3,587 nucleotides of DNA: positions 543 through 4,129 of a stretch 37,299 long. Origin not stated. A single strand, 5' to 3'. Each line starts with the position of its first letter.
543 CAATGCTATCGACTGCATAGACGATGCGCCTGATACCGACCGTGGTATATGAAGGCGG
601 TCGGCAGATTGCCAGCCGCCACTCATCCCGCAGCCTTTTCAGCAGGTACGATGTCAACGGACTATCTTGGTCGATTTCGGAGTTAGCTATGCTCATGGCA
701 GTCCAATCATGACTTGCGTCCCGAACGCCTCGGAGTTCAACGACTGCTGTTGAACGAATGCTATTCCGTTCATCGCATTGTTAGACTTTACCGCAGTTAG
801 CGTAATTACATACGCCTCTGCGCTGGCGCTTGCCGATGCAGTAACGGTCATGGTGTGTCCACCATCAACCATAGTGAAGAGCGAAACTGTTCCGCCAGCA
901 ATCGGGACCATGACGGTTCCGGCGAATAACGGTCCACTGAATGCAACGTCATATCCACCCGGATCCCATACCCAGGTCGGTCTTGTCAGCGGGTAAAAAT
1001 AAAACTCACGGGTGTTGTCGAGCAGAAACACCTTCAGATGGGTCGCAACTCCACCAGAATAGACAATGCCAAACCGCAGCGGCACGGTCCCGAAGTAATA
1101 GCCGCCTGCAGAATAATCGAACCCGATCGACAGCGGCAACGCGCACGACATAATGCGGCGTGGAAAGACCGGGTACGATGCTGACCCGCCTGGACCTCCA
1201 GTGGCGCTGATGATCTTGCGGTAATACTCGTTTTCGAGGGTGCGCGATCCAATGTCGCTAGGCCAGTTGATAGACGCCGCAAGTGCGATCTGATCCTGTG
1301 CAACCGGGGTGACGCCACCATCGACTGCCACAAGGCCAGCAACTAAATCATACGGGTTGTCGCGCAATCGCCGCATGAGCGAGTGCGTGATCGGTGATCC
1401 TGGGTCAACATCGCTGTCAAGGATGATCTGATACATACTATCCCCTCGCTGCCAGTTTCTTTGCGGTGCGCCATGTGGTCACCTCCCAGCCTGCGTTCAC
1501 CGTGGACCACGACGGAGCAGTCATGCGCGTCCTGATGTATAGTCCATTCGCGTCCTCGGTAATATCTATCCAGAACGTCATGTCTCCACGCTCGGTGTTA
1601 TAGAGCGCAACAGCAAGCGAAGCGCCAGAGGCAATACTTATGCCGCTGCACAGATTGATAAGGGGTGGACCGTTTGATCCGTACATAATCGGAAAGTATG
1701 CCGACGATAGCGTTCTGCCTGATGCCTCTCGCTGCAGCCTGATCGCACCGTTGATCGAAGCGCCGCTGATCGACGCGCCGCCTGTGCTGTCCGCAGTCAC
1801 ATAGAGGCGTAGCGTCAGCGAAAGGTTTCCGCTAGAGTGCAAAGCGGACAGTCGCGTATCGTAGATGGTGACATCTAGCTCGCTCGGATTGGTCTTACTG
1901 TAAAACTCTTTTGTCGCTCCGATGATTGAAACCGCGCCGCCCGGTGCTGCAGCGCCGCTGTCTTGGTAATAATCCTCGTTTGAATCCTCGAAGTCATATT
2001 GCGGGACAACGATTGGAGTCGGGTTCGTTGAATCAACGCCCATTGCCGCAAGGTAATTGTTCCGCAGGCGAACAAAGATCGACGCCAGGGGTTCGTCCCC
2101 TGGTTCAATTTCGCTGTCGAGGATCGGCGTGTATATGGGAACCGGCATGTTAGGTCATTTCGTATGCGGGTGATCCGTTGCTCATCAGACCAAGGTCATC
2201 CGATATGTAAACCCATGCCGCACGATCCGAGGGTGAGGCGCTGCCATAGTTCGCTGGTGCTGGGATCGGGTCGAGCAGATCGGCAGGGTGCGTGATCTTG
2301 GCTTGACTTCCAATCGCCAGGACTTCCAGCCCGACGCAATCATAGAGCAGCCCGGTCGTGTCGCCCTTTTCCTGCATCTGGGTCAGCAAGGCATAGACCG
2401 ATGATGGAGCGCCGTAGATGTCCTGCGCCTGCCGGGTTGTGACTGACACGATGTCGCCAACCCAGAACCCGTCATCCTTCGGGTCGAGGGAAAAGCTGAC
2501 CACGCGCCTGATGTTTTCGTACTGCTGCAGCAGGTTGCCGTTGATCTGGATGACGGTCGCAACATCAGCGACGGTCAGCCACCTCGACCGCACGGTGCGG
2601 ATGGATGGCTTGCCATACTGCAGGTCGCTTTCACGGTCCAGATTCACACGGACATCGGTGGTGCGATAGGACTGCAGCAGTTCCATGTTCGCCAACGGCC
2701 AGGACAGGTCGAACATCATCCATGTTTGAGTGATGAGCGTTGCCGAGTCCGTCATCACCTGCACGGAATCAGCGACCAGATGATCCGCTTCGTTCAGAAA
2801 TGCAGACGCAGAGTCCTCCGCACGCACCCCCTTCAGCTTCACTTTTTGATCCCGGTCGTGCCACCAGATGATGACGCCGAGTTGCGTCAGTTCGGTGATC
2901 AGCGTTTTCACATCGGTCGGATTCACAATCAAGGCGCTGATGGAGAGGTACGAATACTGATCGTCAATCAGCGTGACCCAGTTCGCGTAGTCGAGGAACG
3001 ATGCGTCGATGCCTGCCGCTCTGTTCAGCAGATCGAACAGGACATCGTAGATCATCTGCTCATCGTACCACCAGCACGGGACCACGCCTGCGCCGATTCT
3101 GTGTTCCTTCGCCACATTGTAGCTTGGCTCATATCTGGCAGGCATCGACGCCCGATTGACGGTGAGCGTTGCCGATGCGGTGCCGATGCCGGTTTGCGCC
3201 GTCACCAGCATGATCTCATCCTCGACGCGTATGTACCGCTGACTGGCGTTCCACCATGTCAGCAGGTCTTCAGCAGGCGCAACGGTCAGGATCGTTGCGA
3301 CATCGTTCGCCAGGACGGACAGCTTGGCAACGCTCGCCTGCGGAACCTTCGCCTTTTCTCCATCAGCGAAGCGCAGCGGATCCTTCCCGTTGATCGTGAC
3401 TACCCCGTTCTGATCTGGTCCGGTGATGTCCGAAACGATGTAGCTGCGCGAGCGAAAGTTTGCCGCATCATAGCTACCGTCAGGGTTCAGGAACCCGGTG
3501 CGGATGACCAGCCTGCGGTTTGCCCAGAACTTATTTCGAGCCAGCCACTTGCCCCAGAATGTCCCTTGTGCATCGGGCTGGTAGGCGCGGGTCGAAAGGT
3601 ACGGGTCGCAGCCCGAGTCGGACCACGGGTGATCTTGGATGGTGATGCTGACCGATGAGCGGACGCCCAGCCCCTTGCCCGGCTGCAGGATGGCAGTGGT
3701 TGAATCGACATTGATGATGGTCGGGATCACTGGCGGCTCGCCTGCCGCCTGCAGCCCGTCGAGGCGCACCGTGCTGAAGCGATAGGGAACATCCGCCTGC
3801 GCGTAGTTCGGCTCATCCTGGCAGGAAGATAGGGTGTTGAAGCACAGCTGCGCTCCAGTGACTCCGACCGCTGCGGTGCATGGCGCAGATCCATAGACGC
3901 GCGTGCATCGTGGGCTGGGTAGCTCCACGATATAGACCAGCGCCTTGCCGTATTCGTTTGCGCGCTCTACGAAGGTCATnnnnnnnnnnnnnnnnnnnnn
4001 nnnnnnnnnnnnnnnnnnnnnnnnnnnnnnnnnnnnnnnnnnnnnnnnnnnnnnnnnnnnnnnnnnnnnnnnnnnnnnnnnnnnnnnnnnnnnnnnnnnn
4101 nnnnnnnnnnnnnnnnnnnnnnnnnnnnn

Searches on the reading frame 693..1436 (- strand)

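Call 40: search_protein_families(library=ncbifam, proteins=[window:693-1436:-], max_evalue=0.01)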
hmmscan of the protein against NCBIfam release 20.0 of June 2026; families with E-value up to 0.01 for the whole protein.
window:693-1436:- (247 aa): 0 families

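Call 50: search_protein_families(library=pfam, proteins=[window:693-1436:-], max_evalue=0.01)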
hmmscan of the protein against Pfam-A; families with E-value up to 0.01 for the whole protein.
window:693-1436:- (247 aa): 1 family
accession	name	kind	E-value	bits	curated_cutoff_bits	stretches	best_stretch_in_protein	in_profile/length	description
PF19078.6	Big_12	-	0.0093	16.6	27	0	179-222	42-87/102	Bacterial Ig-like domain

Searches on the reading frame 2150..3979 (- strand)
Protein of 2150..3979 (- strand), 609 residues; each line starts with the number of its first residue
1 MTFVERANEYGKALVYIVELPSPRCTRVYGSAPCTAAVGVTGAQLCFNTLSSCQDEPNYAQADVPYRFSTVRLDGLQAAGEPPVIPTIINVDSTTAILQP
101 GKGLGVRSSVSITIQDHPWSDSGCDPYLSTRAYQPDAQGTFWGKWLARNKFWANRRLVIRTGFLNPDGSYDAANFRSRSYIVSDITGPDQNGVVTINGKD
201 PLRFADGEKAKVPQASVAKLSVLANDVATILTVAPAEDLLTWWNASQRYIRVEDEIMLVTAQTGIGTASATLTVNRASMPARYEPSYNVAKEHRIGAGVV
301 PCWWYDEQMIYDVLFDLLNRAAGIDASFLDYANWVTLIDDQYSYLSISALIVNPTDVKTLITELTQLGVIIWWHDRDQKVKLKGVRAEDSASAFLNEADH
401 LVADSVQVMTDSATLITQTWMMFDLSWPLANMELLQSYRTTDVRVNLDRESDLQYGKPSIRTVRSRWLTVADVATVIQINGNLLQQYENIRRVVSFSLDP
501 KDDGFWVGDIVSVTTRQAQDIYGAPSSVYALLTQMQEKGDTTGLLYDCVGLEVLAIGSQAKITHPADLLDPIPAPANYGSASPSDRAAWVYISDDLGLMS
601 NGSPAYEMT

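Call 40: search_protein_families(library=ncbifam, proteins=[window:2150-3979:-], max_evalue=0.01)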
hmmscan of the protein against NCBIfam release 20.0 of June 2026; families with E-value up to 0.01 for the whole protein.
window:2150-3979:- (609 aa): 0 families

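Call 50: search_protein_families(library=pfam, proteins=[window:2150-3979:-], max_evalue=0.01)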
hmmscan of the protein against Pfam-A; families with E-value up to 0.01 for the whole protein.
window:2150-3979:- (609 aa): 0 families

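Call 88: search_protein_families(library=phrogs, proteins=[window:2150-3979:-], max_evalue=0.001)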
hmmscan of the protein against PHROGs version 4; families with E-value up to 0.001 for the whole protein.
window:2150-3979:- (609 aa): 1 family
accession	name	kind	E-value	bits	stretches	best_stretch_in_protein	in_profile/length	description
phrog_11439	-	tail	4.8e-85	287.3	1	15-538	11-510/775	tail fiber protein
